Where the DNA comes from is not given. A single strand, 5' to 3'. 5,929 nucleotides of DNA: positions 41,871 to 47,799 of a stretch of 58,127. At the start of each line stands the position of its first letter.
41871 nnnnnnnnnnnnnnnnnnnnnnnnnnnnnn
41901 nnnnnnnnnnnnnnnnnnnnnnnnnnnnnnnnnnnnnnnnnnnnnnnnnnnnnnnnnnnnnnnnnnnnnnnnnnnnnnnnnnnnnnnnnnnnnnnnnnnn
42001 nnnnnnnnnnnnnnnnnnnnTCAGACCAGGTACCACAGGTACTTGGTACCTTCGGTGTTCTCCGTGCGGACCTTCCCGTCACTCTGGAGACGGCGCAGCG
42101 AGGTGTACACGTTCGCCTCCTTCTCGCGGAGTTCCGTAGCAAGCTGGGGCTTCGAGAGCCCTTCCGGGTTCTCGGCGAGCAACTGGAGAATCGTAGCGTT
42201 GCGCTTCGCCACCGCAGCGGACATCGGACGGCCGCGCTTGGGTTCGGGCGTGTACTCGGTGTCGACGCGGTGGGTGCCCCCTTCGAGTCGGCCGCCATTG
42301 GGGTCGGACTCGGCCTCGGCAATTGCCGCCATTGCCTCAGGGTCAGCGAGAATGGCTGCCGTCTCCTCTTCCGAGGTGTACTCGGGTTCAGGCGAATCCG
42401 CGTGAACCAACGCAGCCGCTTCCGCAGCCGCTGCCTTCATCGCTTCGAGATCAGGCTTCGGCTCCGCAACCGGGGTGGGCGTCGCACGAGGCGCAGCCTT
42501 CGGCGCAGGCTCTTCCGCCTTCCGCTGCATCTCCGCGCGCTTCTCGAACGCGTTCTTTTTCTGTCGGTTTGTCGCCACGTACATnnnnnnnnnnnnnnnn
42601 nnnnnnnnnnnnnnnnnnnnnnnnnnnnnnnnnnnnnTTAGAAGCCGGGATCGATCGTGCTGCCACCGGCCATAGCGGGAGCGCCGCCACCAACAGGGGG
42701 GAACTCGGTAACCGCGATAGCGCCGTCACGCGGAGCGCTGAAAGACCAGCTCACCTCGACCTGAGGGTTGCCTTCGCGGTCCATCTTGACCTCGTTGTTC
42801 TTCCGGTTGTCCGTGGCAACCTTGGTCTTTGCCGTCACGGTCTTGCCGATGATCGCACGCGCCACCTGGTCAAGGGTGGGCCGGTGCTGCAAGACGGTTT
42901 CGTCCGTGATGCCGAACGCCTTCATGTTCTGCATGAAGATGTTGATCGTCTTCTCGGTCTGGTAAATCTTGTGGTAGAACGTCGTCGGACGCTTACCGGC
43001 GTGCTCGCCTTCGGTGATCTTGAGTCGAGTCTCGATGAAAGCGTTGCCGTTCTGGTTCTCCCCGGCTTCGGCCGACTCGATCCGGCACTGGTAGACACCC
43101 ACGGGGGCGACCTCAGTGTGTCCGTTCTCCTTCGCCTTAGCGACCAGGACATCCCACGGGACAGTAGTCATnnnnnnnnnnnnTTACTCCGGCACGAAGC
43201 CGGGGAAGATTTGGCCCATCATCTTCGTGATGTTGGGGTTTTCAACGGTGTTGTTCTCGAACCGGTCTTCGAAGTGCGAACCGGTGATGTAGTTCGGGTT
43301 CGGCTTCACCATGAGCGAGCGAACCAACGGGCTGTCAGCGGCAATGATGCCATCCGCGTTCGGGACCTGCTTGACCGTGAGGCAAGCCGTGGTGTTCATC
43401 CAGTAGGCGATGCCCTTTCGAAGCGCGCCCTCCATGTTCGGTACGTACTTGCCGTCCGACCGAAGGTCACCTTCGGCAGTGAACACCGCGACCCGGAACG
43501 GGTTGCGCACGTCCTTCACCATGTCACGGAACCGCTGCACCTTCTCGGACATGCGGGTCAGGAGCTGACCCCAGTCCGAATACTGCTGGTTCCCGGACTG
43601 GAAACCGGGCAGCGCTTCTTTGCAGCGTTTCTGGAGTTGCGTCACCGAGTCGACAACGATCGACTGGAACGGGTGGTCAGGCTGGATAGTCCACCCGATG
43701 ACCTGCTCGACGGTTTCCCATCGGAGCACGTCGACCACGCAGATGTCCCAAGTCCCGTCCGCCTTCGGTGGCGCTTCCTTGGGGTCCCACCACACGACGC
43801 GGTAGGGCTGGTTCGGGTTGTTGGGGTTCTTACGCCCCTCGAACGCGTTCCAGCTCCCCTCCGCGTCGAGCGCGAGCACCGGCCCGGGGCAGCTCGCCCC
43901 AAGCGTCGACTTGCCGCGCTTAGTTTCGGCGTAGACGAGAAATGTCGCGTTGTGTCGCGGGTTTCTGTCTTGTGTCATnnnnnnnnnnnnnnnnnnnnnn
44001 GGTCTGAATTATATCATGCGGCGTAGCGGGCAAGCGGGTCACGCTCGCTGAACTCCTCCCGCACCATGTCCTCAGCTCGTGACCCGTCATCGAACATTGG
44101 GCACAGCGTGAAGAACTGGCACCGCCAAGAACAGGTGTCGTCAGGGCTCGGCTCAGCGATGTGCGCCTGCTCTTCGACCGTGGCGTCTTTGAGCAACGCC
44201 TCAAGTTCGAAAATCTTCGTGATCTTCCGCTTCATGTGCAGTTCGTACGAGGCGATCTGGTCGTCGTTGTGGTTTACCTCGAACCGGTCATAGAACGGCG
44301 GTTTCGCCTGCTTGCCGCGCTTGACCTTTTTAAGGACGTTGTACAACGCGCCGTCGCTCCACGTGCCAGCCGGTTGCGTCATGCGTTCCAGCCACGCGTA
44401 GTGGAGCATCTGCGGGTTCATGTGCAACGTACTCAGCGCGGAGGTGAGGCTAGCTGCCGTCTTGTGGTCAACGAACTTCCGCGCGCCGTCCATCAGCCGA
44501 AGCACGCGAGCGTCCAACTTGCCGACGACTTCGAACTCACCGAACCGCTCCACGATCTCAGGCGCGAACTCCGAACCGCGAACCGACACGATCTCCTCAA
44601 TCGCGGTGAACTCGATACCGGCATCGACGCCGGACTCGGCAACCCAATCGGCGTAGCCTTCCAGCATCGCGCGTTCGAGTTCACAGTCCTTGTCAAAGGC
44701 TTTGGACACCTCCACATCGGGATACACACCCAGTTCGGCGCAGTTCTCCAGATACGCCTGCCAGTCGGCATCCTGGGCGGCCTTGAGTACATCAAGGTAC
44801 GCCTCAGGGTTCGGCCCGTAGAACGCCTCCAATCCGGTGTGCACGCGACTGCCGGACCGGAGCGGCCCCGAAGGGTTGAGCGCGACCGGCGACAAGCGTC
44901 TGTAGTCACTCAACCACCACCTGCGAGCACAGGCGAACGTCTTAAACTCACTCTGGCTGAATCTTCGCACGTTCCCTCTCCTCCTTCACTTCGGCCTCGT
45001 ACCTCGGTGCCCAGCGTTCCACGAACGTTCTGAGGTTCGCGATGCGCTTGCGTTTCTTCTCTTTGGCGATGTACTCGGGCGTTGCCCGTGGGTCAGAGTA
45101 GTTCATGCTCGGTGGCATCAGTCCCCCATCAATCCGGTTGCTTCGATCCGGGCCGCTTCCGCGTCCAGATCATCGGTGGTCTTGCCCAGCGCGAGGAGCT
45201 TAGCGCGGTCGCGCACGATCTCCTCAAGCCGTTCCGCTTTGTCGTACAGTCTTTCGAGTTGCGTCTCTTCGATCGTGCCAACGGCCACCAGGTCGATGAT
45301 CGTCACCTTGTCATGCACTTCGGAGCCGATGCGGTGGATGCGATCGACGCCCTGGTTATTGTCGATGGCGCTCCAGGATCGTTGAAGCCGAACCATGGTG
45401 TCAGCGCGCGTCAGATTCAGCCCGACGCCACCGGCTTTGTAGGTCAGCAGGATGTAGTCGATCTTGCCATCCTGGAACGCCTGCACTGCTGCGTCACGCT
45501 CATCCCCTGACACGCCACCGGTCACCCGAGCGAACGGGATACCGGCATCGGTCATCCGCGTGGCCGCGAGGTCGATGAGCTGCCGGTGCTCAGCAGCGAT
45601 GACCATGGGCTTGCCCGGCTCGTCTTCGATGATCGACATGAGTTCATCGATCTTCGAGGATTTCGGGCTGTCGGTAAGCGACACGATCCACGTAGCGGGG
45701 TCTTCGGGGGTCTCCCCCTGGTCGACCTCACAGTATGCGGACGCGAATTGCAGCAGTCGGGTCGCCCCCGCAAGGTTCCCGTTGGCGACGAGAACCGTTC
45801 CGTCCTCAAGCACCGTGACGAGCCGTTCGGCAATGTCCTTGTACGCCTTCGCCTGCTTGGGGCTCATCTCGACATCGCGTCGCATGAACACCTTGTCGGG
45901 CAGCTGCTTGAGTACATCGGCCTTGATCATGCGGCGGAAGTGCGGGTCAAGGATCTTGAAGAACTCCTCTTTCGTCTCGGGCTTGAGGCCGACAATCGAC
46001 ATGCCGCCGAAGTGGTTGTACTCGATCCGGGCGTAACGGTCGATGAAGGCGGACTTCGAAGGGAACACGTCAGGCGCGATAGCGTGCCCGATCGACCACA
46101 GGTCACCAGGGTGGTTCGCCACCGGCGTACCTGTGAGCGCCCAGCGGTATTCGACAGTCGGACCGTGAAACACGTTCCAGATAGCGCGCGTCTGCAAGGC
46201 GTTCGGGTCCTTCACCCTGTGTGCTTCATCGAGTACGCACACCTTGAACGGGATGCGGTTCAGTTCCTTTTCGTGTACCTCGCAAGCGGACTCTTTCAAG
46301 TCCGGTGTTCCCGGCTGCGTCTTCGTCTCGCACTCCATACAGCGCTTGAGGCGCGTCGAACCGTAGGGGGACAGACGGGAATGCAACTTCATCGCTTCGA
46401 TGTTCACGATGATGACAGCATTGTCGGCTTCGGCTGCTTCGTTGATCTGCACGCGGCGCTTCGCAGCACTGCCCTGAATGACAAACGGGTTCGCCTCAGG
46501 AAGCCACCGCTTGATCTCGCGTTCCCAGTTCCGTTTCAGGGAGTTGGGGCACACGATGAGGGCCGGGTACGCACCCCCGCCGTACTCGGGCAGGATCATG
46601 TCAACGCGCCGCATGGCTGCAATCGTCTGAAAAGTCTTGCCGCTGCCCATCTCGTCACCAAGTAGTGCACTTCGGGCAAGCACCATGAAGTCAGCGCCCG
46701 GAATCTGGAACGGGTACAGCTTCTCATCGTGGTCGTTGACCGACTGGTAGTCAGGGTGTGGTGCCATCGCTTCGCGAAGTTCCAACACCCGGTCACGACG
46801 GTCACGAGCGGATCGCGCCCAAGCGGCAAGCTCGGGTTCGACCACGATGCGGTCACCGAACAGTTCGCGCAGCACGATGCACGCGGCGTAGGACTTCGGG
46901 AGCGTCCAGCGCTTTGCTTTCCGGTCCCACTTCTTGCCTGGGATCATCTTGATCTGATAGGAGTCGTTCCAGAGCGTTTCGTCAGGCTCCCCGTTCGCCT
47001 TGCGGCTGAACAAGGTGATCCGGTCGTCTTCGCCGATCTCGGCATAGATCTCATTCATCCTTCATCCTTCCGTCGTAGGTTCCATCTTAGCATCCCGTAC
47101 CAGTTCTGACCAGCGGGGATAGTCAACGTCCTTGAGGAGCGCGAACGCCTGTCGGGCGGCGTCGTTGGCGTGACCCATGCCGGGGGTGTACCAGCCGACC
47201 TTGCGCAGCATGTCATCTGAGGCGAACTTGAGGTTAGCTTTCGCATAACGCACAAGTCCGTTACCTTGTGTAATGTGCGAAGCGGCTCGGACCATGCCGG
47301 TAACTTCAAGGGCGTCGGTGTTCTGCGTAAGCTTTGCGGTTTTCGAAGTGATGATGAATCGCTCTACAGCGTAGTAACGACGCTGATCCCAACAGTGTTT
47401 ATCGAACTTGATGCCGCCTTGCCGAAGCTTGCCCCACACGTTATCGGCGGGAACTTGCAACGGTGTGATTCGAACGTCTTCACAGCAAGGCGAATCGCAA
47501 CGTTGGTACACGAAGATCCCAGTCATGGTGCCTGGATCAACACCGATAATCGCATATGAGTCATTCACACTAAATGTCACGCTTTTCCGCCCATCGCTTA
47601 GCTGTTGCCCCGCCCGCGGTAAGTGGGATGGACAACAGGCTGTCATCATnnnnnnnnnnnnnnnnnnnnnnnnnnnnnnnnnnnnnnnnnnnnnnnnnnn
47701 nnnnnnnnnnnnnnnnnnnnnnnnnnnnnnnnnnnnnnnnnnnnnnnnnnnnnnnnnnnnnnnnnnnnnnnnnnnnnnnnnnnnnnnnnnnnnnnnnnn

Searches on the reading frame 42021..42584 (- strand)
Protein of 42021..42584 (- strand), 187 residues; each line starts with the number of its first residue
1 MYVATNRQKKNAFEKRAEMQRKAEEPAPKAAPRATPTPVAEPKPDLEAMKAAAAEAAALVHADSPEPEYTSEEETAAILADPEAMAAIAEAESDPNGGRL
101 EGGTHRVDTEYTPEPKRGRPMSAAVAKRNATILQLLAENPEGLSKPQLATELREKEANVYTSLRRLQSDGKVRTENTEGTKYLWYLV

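Call 11: search_protein_families(library=pfam, proteins=[window:42021-42584:-], max_evalue=0.01)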
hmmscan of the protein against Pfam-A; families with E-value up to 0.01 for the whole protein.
window:42021-42584:- (187 aa): 2 families
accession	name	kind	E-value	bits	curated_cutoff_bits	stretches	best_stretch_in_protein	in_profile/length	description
PF17830.6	STI1-HOP_DP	-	0.0017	18.6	29.1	0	73-96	12-35/55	STI1/HOP, DP domain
PF09339.16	HTH_IclR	-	0.0055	16.9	22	1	128-174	4-50/52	IclR helix-turn-helix domain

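Call 12: search_protein_families(library=phrogs, proteins=[window:42021-42584:-], max_evalue=0.001)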
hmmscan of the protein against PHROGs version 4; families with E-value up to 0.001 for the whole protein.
window:42021-42584:- (187 aa): 0 families

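Call 16: find_related_loci(query=window:42021-42584:-, collection=viral_contigs, flank=3000)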
Query window:42021-42584:- (187 aa) in viral_contigs; peptide patterns used: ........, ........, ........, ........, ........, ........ (x = any residue, [..] = any of these).
49 stretches matched a pattern; 39 encode a relative of the query (tblastn E <= 1e-3); 39 distinct loci.
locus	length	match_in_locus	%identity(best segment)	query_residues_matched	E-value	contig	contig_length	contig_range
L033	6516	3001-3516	79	1-187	6e-75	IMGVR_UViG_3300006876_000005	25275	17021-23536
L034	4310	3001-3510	74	1-187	2e-70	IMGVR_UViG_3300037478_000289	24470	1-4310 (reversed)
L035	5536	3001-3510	74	1-187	2e-70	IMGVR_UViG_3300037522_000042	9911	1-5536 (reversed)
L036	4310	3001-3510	74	1-187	2e-70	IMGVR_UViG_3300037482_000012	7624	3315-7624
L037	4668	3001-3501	84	1-187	1e-70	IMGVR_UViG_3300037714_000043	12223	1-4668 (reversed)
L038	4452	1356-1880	74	1-187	2e-69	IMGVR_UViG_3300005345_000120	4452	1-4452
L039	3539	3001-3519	76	1-187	3e-69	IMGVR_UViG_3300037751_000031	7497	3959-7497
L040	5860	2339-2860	74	1-186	7e-69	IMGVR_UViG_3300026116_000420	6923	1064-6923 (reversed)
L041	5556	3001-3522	74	1-186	7e-69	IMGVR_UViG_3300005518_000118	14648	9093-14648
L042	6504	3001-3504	82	1-186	1e-66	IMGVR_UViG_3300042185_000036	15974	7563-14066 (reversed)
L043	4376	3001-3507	76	1-187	8e-67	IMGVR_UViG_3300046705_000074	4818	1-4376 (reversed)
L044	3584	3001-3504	82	1-186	1e-66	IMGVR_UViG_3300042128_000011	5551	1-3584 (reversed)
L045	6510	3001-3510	74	1-187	9e-66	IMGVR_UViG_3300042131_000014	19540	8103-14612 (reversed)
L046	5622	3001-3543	71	1-186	7e-65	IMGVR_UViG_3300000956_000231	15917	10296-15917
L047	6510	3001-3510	73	1-187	2e-64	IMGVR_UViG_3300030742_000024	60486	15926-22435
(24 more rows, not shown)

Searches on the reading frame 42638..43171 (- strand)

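Call 11: search_protein_families(library=pfam, proteins=[window:42638-43171:-], max_evalue=0.01)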
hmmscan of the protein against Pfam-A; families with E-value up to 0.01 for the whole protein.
window:42638-43171:- (177 aa): 1 family
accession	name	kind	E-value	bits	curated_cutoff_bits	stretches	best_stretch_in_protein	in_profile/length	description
PF05037.18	DUF669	-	6.9e-11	42.9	21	1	14-129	7-126/138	Protein of unknown function (DUF669)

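Call 12: search_protein_families(library=phrogs, proteins=[window:42638-43171:-], max_evalue=0.001)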
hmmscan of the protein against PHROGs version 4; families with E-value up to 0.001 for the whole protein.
window:42638-43171:- (177 aa): 5 families
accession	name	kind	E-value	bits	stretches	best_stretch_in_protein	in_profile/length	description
phrog_378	-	DNA, RNA and nucleotide metabolism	7.3e-14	53.4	1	16-128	14-129/163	single strand DNA binding protein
phrog_13350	-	unknown function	1.5e-05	25.7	1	18-167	19-167/302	-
phrog_2300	-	unknown function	8.9e-05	23.4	1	1-140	26-155/347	-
phrog_7778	-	DNA, RNA and nucleotide metabolism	0.00014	22.7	1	11-78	24-92/162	single strand DNA binding protein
phrog_6015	-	DNA, RNA and nucleotide metabolism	0.00024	21.8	1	14-85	13-85/273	single strand DNA binding protein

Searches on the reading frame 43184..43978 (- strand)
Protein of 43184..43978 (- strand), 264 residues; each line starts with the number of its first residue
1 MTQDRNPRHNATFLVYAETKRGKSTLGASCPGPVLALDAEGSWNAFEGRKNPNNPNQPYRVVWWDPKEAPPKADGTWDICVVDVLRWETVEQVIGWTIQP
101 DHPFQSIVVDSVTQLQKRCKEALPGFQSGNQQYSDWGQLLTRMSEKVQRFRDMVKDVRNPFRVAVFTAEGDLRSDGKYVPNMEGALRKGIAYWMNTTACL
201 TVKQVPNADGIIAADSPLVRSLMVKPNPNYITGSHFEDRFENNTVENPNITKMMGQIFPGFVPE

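Call 11: search_protein_families(library=pfam, proteins=[window:43184-43978:-], max_evalue=0.01)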
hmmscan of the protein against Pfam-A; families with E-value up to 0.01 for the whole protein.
window:43184-43978:- (264 aa): 2 families
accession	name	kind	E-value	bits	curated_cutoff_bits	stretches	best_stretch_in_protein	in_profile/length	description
PF13479.12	AAA_24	-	8.5e-13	49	27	1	10-216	2-175/195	AAA domain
PF06042.17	NTP_transf_6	-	0.00035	20.9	25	0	138-244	55-149/159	Nucleotidyltransferase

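Call 12: search_protein_families(library=phrogs, proteins=[window:43184-43978:-], max_evalue=0.001)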
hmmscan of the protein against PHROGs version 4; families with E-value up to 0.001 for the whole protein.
window:43184-43978:- (264 aa): 1 family
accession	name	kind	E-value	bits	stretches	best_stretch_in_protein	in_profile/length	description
phrog_124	-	DNA, RNA and nucleotide metabolism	2e-27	97.6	1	8-251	41-248/382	Sak4-like ssDNA annealing protein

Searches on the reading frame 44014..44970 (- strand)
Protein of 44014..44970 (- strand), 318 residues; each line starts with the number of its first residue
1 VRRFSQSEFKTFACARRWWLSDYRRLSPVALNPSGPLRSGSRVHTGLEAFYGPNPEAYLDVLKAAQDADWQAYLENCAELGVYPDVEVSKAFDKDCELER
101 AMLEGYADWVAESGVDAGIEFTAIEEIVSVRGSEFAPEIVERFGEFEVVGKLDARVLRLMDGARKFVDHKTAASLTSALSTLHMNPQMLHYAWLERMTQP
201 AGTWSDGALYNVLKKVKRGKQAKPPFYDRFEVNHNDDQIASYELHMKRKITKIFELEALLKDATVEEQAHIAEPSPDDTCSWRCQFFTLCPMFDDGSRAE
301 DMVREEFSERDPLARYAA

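Call 11: search_protein_families(library=pfam, proteins=[window:44014-44970:-], max_evalue=0.01)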
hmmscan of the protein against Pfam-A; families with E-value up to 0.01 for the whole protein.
window:44014-44970:- (318 aa): 1 family
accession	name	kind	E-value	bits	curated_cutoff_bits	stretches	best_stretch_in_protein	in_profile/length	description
PF12705.13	PDDEXK_1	-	7.3e-18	65.8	22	1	3-291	1-247/247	PD-(D/E)XK nuclease superfamily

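Call 12: search_protein_families(library=phrogs, proteins=[window:44014-44970:-], max_evalue=0.001)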
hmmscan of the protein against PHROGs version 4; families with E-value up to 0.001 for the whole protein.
window:44014-44970:- (318 aa): 1 family
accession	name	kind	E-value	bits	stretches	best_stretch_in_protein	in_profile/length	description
phrog_1218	-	DNA, RNA and nucleotide metabolism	1.7e-28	100.9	2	2-221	8-214/364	exonuclease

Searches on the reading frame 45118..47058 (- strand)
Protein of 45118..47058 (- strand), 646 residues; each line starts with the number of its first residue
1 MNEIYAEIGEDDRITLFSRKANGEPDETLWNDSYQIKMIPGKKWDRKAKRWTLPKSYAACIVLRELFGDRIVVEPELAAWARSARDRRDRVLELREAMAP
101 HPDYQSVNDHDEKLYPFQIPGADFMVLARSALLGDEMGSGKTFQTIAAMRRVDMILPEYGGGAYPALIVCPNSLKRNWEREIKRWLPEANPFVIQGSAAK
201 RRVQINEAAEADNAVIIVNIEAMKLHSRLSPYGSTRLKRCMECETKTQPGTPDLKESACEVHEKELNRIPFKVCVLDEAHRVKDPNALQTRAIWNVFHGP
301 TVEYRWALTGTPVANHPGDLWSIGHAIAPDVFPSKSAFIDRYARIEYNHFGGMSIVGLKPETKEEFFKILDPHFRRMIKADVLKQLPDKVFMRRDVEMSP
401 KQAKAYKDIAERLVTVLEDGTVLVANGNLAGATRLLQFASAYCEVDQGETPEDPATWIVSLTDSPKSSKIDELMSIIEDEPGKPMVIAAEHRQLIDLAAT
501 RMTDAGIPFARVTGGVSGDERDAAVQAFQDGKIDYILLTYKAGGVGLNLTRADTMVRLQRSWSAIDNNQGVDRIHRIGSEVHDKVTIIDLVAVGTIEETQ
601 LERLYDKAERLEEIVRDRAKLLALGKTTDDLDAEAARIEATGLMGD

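Call 11: search_protein_families(library=pfam, proteins=[window:45118-47058:-], max_evalue=0.01)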
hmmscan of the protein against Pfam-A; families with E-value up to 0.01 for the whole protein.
window:45118-47058:- (646 aa): 3 families
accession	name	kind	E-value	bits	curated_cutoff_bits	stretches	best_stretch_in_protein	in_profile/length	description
PF00176.29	SNF2-rel_dom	-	1.8e-40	139.3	24.9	1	128-420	17-264/290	SNF2-related domain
PF00271.37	Helicase_C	-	6.1e-17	62.3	23.5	1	469-578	2-110/110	Helicase conserved C-terminal domain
PF04851.21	ResIII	-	2.1e-07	31.4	22.5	1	135-312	30-162/164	Type III restriction enzyme, res subunit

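Call 12: search_protein_families(library=phrogs, proteins=[window:45118-47058:-], max_evalue=0.001)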
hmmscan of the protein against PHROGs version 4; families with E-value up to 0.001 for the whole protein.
window:45118-47058:- (646 aa): 6 families
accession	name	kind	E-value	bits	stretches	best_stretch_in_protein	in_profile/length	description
phrog_62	-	DNA, RNA and nucleotide metabolism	1.9e-119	401.3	1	43-637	661-1154/1881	DNA helicase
phrog_29996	-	unknown function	5.7e-31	108.4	2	262-609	829-1158/1189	-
phrog_16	-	DNA, RNA and nucleotide metabolism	9.1e-19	68.2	1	113-597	272-605/986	DNA helicase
phrog_1685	-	unknown function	2.1e-08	32.8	1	527-629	1462-1563/2278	-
phrog_21391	-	DNA, RNA and nucleotide metabolism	2.5e-07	29.2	0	266-333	1033-1100/2021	DNA helicase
phrog_11801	-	other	8.1e-06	24.2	1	108-214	862-958/2269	DNA methyltransferase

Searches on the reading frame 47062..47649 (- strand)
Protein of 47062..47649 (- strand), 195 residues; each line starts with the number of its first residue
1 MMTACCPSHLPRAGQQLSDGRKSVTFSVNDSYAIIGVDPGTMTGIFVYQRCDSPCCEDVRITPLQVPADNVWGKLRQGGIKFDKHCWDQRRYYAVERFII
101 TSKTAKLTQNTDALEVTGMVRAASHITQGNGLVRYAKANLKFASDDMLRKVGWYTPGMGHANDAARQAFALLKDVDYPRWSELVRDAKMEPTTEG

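Call 11: search_protein_families(library=pfam, proteins=[window:47062-47649:-], max_evalue=0.01)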
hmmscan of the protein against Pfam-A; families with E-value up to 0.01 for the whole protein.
window:47062-47649:- (195 aa): 0 families

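Call 12: search_protein_families(library=phrogs, proteins=[window:47062-47649:-], max_evalue=0.001)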
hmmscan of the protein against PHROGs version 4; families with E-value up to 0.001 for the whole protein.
window:47062-47649:- (195 aa): 1 family
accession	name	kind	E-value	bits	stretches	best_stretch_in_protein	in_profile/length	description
phrog_1981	-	unknown function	1.8e-12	48.4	1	27-178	22-187/217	-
